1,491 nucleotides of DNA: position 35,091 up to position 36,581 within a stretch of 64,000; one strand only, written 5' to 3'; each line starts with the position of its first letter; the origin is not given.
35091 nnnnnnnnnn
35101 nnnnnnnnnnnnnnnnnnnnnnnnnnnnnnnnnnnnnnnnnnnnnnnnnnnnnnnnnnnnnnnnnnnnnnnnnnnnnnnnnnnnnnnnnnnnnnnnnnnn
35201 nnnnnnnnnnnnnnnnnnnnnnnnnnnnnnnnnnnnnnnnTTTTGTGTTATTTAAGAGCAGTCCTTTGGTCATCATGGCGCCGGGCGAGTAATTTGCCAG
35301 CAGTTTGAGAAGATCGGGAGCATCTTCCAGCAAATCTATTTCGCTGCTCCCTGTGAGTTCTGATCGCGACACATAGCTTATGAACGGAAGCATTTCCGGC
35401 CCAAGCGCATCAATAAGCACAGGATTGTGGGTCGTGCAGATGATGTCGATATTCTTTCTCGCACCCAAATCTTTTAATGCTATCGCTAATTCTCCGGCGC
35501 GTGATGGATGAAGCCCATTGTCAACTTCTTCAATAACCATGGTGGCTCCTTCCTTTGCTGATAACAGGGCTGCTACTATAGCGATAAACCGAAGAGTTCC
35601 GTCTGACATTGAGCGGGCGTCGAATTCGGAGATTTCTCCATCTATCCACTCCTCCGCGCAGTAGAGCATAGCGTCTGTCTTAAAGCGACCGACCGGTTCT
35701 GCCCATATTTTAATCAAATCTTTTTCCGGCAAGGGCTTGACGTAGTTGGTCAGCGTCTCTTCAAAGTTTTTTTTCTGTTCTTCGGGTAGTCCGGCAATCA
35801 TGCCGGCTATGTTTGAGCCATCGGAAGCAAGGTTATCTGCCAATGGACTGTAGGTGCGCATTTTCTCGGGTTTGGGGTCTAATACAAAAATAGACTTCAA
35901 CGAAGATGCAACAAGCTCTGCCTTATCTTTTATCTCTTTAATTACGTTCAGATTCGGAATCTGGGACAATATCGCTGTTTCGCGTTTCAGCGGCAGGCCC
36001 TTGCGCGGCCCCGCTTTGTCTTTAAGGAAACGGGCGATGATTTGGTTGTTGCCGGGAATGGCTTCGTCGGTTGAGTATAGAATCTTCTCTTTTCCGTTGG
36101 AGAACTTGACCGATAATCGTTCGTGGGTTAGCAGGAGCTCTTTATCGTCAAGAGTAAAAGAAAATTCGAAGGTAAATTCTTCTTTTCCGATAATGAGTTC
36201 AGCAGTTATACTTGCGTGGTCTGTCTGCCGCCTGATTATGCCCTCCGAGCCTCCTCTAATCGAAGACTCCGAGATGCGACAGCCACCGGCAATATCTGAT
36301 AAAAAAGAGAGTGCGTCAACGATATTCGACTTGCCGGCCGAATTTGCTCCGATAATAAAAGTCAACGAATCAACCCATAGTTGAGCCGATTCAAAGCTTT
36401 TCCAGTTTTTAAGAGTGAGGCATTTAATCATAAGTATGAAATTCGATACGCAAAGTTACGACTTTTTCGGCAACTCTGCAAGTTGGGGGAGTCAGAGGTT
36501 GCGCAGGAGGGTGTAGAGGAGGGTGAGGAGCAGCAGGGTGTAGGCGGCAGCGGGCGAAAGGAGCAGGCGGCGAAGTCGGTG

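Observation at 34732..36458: ATGA-coupled ABC-type ATPase + PIN-like protein in a low-GC insert next to dnaG: candidate two-gene defence/abortive-infection module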

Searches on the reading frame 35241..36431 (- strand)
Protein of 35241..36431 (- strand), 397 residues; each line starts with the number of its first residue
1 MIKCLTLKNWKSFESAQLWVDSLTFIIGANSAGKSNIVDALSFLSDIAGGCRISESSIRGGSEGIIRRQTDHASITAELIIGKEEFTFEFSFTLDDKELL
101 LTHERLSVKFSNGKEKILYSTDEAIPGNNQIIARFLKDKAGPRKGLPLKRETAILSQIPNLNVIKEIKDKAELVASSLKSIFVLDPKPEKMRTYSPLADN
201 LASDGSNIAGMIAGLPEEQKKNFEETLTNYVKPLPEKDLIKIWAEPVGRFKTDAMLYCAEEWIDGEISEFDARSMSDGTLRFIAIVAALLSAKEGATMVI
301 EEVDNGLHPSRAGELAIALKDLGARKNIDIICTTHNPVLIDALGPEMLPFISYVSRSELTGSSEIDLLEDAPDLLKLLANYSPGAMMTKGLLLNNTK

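Call 4: search_protein_families(library=pfam, proteins=[window:35241-36431:-], max_evalue=1)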
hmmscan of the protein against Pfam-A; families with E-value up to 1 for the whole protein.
window:35241-36431:- (397 aa): 7 families
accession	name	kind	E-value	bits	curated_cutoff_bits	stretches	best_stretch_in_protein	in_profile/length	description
PF13304.12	AAA_21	-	3.7e-32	113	27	1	23-341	1-304/304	AAA domain, putative AbiEii toxin, Type IV TA system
PF13175.12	AAA_15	-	8.3e-19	68.9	32.1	2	1-111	1-84/374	AAA ATPase domain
PF02463.25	SMC_N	-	7.1e-12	45.7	40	1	1-339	1-201/220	RecF/RecN/SMC N terminal domain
PF13555.12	AAA_29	-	5.5e-07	29.7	27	1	5-44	4-45/61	P-loop containing region of AAA domain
PF13476.12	AAA_23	-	7e-07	30.5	27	1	5-179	2-154/201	AAA domain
PF13514.12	AAA_27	-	0.0016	18.5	22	1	2-42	3-47/206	AAA domain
PF00005.33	ABC_tran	-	0.054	14.5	25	1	18-60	8-51/137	ABC transporter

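Call 5: search_protein_families(library=padloc, proteins=[window:35241-36431:-], max_evalue=1)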
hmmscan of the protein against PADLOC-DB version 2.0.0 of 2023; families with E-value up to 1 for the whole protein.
window:35241-36431:- (397 aa): 128 families (the best 25 are shown)
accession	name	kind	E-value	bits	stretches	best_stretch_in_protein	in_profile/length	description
PDLC04391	PDC-M07A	-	5.6e-130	432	1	1-394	1-403/412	-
PDLC04393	PDC-M07A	-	8.9e-77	256.9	1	1-393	1-406/435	-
PDLC04392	PDC-M07A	-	1.3e-76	256.4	1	1-392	1-403/432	-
PDLC04389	PDC-M07A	-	4.4e-76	254.6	1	2-395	6-426/443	-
PDLC04178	HEC-01A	-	1.1e-41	141.2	1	2-342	9-333/399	-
PDLC04390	PDC-M07A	-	2.2e-41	140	1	165-392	67-290/321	-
PDLC02980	AriA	-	2.3e-33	114.5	2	269-341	232-304/304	-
PDLC04182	HEC-01A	-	6.3e-33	112.3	1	2-348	4-359/406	-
PDLC04175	HEC-01A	-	1.1e-32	111.5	2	193-392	170-358/363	-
PDLC04176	HEC-01A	-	9.1e-32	108.8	1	2-352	3-333/371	-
PDLC04179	HEC-01A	-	7.6e-31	105.7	2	198-348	270-413/459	-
PDLC04541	PDC-M25A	-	1.1e-30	105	1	1-387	1-357/380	-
PDLC04177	HEC-01A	-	1.2e-28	98.2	1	1-390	4-386/393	-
PDLC04180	HEC-01A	-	5.3e-28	96.3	1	2-342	3-323/382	-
PDLC04184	HEC-01A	-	2.4e-27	94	2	170-346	210-397/464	-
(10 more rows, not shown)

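Call 6: search_protein_families(library=ncbifam, proteins=[window:35241-36431:-], max_evalue=1)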
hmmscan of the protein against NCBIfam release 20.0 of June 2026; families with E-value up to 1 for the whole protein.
window:35241-36431:- (397 aa): 25 families
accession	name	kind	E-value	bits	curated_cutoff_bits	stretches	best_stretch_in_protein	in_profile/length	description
NF047739.1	antiphage_MADS3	equivalog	8.3e-22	77.9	420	2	179-346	226-385/427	methylation-associated defense system AAA family ATPase MAD3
NF041760.1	PtuA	equivalog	2.4e-08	33.4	500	2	2-91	52-145/524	retron Ec78 anti-phage system effector ATPase PtuA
TIGR00611.2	recf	equivalog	1.6e-07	30.8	172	1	2-98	1-91/339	DNA replication/repair protein RecF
TIGR02169.1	SMC_prok_A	equivalog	1.1e-06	26.7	729.4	1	2-43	2-45/1165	chromosome segregation protein SMC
NF038234.1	retron_eff_Eco8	equivalog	1.2e-06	27.5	250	1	2-44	3-46/679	retron Eco8 family effector endonuclease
TIGR00634.1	recN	equivalog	1.6e-06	27.3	407.85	2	283-339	451-505/563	DNA repair protein RecN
NF002244.0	PRK01156.1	equivalog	1.4e-05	23.4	847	1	2-43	3-45/895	DNA double-strand break repair ATPase Rad50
TIGR04521.1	ECF_ATPase_2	equivalog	4.3e-05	22.7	330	1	264-336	134-204/279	energy-coupling factor transporter ATPase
NF041034.1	Rad50_Sulf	equivalog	9.5e-05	20.4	1000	1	2-85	3-79/872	DNA double-strand break repair ATPase Rad50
NF010171.0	PRK13652.1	equivalog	0.0012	18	476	1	275-376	138-233/277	cobalt transporter ATP-binding subunit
NF010166.0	PRK13646.1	equivalog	0.0025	17.1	458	1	267-336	138-205/286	energy-coupling factor transporter ATPase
NF010155.0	PRK13634.1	equivalog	0.0041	16.4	413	1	271-336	142-205/290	energy-coupling factor ABC transporter ATP-binding protein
TIGR02168.1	SMC_prok_B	equivalog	0.0066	14.2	567.35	1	2-41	2-43/1181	chromosome segregation protein SMC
NF008121.0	PRK10869.1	equivalog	0.013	14.1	418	1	274-360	430-514/553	DNA repair protein RecN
NF003034.1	PRK03918.1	equivalog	0.015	13.3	700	1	2-41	3-43/878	DNA double-strand break repair ATPase Rad50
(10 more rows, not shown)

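Call 10: search_solved_structures(query=window:35241-36431:-, max_evalue=0.001)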
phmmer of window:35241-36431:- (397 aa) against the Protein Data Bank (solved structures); distinct sequences matched with E-value up to 0.001: 10.
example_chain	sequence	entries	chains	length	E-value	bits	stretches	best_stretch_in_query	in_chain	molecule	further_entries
1e69_A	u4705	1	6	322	9.6e-06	28.2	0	2-44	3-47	CHROMOSOME SEGREGATION SMC PROTEIN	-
9kjx_B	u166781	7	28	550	0.00039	22.9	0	277-343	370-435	AAA family ATPase | Retron I-A effector PtuA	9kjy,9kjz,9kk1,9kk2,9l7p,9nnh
8ro6_A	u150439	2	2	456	0.0004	22.9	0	2-45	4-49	Structural maintenance of chromosomes protein 1A (SMC1A)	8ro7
6p74_A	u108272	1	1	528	0.00041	22.9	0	1-44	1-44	Putative ATP-dependent endonuclease of the OLD family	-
9vkz_A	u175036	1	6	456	0.00046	22.7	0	276-343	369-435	Retron Ec78 probable ATPase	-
8roc_A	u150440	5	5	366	0.00056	22.4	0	2-45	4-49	Structural maintenance of chromosomes protein 1A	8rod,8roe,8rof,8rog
9vh1_D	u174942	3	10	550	0.00074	22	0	276-343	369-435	Retron Ec78 probable ATPase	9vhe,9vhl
9u9y_A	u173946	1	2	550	0.00098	21.6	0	277-343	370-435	AAA family ATPase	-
9nnb_C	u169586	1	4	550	0.00099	21.6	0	277-343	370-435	Retron I-A effector PtuA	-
8p0a_A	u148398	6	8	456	0.00099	21.6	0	2-45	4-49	Structural maintenance of chromosomes protein 1A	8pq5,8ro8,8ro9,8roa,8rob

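Call 57: find_homologous_proteins(query=window:35241-36431:-, max_evalue=1e-20)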
Query window:35241-36431:- (397 aa): 2019 proteins with E <= 1e-20 among 8000 candidates; the best 120 are listed.
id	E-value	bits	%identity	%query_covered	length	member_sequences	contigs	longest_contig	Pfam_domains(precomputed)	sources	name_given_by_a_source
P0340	5.8e-256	867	99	100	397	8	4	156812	PF13175.13,PF13476.13,PF13555.13,PF02463.26,PF13304.13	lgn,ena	-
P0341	6.0e-200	682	79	100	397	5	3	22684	PF13175.13,PF13476.13,PF13555.13,PF02463.26,PF13304.13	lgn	-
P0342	2.3e-195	667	77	100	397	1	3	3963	PF13175.13,PF13476.13,PF13555.13,PF02463.26,PF13304.13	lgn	-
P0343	3.7e-193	660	75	100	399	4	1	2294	PF13175.13,PF13476.13,PF13555.13,PF02463.26,PF13304.13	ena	-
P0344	1.6e-191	654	75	100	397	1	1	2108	PF13175.13,PF13476.13,PF13555.13,PF02463.26,PF13304.13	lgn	-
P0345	2.8e-190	650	74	99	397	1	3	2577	PF13175.13,PF13476.13,PF13555.13,PF02463.26,PF13304.13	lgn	-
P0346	1.1e-189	648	75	100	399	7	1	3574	PF13175.13,PF13476.13,PF13555.13,PF02463.26,PF13304.13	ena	-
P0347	1.3e-188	645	74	100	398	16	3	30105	PF13175.13,PF13476.13,PF13555.13,PF02463.26,PF13304.13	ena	-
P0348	8.9e-187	639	75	100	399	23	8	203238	PF13175.13,PF13476.13,PF13555.13,PF02463.26,PF13304.13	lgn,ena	-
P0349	1.7e-184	631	72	100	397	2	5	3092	PF13175.13,PF13476.13,PF13555.13,PF02463.26,PF13304.13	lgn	-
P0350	4.3e-184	630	74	99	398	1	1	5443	PF13175.13,PF13476.13,PF13555.13,PF02463.26,PF13304.13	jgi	-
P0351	4.8e-182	623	71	100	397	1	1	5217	PF13175.13,PF13476.13,PF13555.13,PF02463.26,PF13304.13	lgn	-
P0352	3.5e-175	601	70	99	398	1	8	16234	PF13175.13,PF13476.13,PF02463.26,PF13304.13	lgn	-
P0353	6.2e-175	600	74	94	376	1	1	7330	PF13175.13,PF13476.13,PF02463.26,PF13304.13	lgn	-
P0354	4.2e-174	597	69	99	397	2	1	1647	PF13175.13,PF13476.13,PF13555.13,PF02463.26,PF13304.13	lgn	-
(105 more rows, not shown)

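Call 70: predict_structure(alignment_id=A5)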
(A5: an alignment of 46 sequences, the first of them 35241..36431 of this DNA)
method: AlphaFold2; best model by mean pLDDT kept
length: 397 residues; sequences in the alignment: 46
mean_pLDDT: 91.2   pTM: 0.90
mean pLDDT of the five models: 91.2, 90.5, 90.1, 89.3, 88.9
residues with pLDDT >= 90: 279; 70-90: 108; 50-70: 8; < 50: 2
segments of 3 or more residues with pLDDT < 50: none
pLDDT, mean of each block of 10 residues (from residue 1): 96 95 90 92 96 89 87 96 96 91 97 94 92 92 94 97 96 97 95 95 96 96 94 69 94 95 85 92 94 94 82 86 94 90 86 90 92 87 86 60
secondary structure, 60 per line:
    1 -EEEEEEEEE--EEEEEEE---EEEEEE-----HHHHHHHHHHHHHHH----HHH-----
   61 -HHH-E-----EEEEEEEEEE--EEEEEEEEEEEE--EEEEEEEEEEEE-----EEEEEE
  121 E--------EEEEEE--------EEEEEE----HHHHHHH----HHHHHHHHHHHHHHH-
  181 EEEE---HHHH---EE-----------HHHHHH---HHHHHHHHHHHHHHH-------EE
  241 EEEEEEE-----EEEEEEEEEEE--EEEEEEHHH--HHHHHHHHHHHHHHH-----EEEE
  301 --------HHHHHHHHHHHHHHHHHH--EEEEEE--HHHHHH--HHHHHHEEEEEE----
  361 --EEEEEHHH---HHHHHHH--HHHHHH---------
elements in order: E2-10 E13-19 E23-28 H34-48 E72-81 E84-95 E98-109 E115-121 E130-135 E144-149 H154-160 H165-179 E181-184 H188-191 H208-213 H217-231 E239-247 E253-263 E266-271 H277-291 E297-300 H309-326 E329-334 H337-342 H345-350 E351-356 E363-367 H374-380 H383-388

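Call 73: fold_search(model_id=the predicted structure, library=pdb)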
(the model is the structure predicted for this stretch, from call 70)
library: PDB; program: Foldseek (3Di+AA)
matches with E <= 10: 1373; with E <= 0.001: 228
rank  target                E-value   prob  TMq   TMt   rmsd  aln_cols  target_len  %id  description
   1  9nnb_D                9.7e-14  1.00  0.50  0.41  11.1       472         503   16  Cryo-EM structure of the Retron Ec78 complex, PtuA:PtuB:RT (4:2:1) (released 2025-10-08)
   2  9kjx_D                1.9e-13  1.00  0.51  0.40   9.3       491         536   15  Cryo-EM structure of the Retron-Eco7 complex (state 1) (released 2025-11-12)
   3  9kjy_D                2.2e-13  1.00  0.50  0.39   9.4       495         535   14  Cryo-EM structure of the Retron-Eco7 complex (state 2) (released 2025-11-12)
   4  9kjy_E                2.3e-13  1.00  0.47  0.38  11.1       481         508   15  Cryo-EM structure of the Retron-Eco7 complex (state 2) (released 2025-11-12)
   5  9kk2_E                2.6e-13  1.00  0.46  0.37  11.8       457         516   16  Cryo-EM structure of the Retron-Eco7 complex (state 5) (released 2025-11-12)
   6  9kjx_E                4.6e-13  1.00  0.47  0.38  11.9       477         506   16  Cryo-EM structure of the Retron-Eco7 complex (state 1) (released 2025-11-12)
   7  9kjz_C                4.9e-13  1.00  0.49  0.38   9.7       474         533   15  Cryo-EM structure of the Retron-Eco7 complex (state 3) (released 2025-11-12)
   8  9kjx_B                4.9e-13  1.00  0.49  0.38   9.3       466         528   15  Cryo-EM structure of the Retron-Eco7 complex (state 1) (released 2025-11-12)
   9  9kjz_B                4.9e-13  1.00  0.49  0.38  10.0       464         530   16  Cryo-EM structure of the Retron-Eco7 complex (state 3) (released 2025-11-12)
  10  9nnb_F                8.8e-13  1.00  0.47  0.37  12.2       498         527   16  Cryo-EM structure of the Retron Ec78 complex, PtuA:PtuB:RT (4:2:1) (released 2025-10-08)
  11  9kjx_C                9.3e-13  1.00  0.50  0.39   9.9       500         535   15  Cryo-EM structure of the Retron-Eco7 complex (state 1) (released 2025-11-12)
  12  9l7p_C                2.1e-12  1.00  0.48  0.48   9.1       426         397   16  Cryo-EM structure of retron Ec78 system complex (released 2025-12-10)
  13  9vhe_D                2.6e-12  1.00  0.50  0.47   8.8       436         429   16  cryoEM structure of retron-Eco7 complex (released 2025-12-31)
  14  9l7p_D                2.6e-12  1.00  0.49  0.45   9.5       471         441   15  Cryo-EM structure of retron Ec78 system complex (released 2025-12-10)
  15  4i99_B                3.1e-12  1.00  0.47  0.56   8.7       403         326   17  Crystal structure of the SmcHead bound to the C-winged helix domain of ScpA (released 2013-01-30)
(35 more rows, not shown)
